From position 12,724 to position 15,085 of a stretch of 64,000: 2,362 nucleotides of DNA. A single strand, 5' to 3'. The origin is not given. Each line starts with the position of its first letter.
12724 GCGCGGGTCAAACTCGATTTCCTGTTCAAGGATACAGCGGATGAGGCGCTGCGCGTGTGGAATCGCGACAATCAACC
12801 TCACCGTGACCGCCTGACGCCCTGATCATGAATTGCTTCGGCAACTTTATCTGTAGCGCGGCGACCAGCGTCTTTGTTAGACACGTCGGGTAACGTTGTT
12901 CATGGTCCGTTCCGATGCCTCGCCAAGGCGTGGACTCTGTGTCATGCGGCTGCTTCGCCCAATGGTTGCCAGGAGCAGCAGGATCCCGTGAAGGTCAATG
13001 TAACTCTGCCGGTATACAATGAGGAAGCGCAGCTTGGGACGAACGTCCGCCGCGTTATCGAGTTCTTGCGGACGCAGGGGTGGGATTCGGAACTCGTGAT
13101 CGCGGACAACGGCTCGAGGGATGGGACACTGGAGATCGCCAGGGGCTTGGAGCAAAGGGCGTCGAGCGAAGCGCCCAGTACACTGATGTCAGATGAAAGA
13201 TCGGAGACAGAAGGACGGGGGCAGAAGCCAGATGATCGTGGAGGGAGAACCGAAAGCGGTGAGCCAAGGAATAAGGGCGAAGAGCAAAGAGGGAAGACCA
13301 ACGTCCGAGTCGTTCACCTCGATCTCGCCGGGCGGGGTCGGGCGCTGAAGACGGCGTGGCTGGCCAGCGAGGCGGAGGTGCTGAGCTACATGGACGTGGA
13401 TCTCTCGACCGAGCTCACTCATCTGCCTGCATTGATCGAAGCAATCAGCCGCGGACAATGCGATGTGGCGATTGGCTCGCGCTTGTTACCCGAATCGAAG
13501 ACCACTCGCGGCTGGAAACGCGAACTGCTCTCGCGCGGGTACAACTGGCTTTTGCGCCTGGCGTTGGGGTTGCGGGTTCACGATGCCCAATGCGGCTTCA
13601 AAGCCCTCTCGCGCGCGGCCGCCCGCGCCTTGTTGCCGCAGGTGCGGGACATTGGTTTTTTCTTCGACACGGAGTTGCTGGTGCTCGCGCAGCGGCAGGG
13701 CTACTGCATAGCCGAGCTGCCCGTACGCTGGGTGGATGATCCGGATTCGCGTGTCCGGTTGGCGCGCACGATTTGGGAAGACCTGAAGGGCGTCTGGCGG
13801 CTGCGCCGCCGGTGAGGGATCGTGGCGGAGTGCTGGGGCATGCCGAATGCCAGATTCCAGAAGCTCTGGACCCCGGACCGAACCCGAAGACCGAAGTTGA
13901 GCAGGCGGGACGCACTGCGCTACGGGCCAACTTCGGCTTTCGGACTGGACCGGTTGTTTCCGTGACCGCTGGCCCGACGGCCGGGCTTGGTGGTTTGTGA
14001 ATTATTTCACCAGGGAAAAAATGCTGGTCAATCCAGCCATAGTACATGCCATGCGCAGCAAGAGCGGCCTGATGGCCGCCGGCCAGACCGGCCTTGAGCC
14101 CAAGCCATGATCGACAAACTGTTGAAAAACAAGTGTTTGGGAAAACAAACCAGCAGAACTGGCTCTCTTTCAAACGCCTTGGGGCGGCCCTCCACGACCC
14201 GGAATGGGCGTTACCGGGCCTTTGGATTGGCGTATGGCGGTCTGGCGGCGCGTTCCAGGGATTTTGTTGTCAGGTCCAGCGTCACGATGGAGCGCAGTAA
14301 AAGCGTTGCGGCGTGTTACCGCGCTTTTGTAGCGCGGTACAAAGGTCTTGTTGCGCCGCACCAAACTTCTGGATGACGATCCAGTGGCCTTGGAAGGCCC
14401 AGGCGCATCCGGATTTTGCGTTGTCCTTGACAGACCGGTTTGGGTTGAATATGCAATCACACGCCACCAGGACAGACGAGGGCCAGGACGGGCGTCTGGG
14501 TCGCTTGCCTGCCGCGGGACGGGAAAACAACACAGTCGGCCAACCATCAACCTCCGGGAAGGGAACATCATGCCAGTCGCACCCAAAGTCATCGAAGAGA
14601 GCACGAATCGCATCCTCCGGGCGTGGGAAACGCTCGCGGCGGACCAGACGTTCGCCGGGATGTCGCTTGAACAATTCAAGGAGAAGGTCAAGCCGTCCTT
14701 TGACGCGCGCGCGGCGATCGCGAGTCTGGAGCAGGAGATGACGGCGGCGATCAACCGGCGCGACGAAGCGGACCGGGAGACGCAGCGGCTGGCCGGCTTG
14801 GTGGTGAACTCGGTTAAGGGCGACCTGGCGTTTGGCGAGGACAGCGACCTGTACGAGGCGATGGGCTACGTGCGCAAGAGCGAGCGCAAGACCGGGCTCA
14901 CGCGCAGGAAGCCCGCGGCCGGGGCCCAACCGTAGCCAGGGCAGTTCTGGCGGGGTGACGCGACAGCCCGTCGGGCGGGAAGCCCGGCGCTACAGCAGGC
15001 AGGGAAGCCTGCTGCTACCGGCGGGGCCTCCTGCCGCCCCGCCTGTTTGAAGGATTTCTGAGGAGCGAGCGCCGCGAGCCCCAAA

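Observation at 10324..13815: A GT-C transferase and a polyprenyl-phosphate-sugar GT2 bracket a pseudopilin gene, suggesting pilin-like protein glycosylation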

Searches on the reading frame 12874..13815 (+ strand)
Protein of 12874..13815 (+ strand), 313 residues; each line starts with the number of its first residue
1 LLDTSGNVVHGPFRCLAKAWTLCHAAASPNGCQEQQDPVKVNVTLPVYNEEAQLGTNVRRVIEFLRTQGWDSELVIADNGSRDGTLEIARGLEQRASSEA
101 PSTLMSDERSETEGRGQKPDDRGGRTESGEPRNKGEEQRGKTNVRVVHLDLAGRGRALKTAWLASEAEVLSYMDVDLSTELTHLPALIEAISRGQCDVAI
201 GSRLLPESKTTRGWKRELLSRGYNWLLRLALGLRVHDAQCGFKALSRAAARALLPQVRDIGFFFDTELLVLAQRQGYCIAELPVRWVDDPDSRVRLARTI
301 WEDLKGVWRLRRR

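Call 3: search_protein_families(library=pfam, proteins=[window:12874-13815:+], max_evalue=0.1)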
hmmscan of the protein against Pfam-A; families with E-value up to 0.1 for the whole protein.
window:12874-13815:+ (313 aa): 1 family
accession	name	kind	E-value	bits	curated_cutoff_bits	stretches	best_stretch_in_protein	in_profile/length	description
PF00535.33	Glycos_transf_2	-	2e-19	70.6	23.3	2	140-253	51-167/168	Glycosyl transferase family 2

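Call 4: search_protein_families(library=ncbifam, proteins=[window:12874-13815:+], max_evalue=0.1)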
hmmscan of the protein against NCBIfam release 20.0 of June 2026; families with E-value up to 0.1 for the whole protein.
window:12874-13815:+ (313 aa): 14 families
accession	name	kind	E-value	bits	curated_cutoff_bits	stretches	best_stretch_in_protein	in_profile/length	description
TIGR04182.1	glyco_TIGR04182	equivalog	9.5e-15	54.7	325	2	136-295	42-200/293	S-layer glycoprotein N-glycosyltransferase AglJ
NF041391.1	DPhHxTase_Halo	equivalog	1e-10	41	375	1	142-287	44-184/213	dolichyl-phosphate hexose transferase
NF010496.0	PRK13915.1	equivalog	1.5e-07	30.8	262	1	34-92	26-84/307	glucosyl-3-phosphoglycerate synthase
NF007986.1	PRK10714.1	equivalog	3.3e-07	29.6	529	1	39-93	6-60/316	undecaprenyl-phosphate 4-deoxy-4-formamido-L-arabinose transferase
NF058614.1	PPMAGASynPpgS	equivalog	1.1e-06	28.3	370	1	157-285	63-195/226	polyprenyl-phospho-N-acetylgalactosaminyl synthase PpgS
TIGR04283.1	glyco_like_mftF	equivalog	1.2e-06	28.3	182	1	43-95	3-52/221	TIGR04283 family arsenosugar biosynthesis glycosyltransferase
NF047588.1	GlcsyltransPgfSStrep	equivalog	0.00014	21.2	500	1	40-95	2-58/308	glycosyltransferase PgfS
TIGR03937.1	PgaC_IcaA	equivalog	0.00017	20.7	422.3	1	33-95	39-98/407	poly-beta-1,6-N-acetyl-D-glucosamine synthase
NF041875.1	EPS_EpsD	equivalog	0.00028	20.4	370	0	42-92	2-51/325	exopolysaccharide biosynthesis glycosyltransferase EpsD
NF007482.0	PRK10073.1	equivalog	0.00068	18.7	423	1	39-94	6-58/334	glycosyltransferase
NF038302.1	EPS_HpsE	equivalog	0.006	15.6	300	1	40-101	2-63/307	hormogonium polysaccharide biosynthesis glycosyltransferase HpsE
NF053739.1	GlytfEpsEBac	equivalog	0.016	14.2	450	1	40-97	2-56/265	glycosyltransferase EpsE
TIGR03469.1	HpnB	hypoth_equivalog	0.093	11.7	379.25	0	34-100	40-103/386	hopene-associated glycosyltransferase HpnB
NF047683.1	TeichurnBiosyTuaG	equivalog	0.096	12.3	400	0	40-95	7-59/252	teichuronic acid biosynthesis protein TuaG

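Call 7: search_solved_structures(query=window:12874-13815:+, max_evalue=0.01, show_alignments=2)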
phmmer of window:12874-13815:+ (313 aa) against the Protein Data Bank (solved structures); distinct sequences matched with E-value up to 0.01: 4.
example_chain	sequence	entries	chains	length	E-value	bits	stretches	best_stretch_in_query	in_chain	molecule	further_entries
5mlz_A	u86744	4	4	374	1.5e-11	47.7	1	136-311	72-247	Dolichol monophosphate mannose synthase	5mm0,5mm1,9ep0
9hwj_A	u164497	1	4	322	2.3e-05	27.5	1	39-105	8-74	Undecaprenyl-phosphate 4-deoxy-4-formamido-L-arabinose transferase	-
8vxh_A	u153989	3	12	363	0.00015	24.8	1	32-106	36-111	Undecaprenyl-phosphate 4-deoxy-4-formamido-L-arabinose transferase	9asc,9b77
9bhc_C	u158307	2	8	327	0.00028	23.9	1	40-106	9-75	Undecaprenyl-phosphate 4-deoxy-4-formamido-L-arabinose transferase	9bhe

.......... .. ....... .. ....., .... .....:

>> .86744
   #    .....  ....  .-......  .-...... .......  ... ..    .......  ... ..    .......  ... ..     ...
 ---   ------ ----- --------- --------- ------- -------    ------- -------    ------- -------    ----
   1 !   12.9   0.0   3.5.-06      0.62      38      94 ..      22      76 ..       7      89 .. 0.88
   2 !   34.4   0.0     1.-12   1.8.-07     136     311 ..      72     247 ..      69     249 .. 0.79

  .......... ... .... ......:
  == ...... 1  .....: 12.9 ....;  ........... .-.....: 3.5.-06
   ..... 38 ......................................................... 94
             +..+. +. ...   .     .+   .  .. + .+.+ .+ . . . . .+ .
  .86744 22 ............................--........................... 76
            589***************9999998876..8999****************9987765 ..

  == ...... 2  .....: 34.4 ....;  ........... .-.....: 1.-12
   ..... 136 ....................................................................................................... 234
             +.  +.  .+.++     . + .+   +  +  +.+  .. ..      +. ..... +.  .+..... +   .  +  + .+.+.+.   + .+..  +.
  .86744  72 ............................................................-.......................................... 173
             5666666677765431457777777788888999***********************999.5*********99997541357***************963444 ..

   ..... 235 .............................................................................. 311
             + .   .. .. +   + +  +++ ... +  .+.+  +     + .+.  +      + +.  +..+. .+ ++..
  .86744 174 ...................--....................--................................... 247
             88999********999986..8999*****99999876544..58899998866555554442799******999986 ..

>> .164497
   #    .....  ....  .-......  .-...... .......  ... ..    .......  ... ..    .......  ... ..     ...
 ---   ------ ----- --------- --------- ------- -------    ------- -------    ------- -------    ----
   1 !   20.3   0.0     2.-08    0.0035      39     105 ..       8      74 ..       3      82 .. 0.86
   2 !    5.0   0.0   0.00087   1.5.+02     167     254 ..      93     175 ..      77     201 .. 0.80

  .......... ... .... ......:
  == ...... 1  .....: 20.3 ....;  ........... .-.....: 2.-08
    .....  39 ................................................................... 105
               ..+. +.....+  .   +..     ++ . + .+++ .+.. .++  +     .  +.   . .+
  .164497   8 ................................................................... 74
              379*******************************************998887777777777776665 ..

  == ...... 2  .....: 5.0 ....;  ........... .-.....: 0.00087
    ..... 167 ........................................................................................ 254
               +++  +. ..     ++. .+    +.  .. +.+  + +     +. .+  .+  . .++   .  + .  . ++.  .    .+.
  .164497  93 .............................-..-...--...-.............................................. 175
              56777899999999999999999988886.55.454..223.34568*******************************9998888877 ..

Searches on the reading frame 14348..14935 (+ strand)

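Call 3: search_protein_families(library=pfam, proteins=[window:14348-14935:+], max_evalue=0.1)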
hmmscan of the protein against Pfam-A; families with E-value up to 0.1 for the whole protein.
window:14348-14935:+ (195 aa): 1 family
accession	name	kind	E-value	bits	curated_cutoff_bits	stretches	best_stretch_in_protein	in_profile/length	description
PF24610.1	DUF7623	-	0.091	13.3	27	0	96-133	15-51/64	Domain of unknown function (DUF7623)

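Call 4: search_protein_families(library=ncbifam, proteins=[window:14348-14935:+], max_evalue=0.1)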
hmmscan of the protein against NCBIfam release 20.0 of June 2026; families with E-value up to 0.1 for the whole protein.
window:14348-14935:+ (195 aa): 0 families
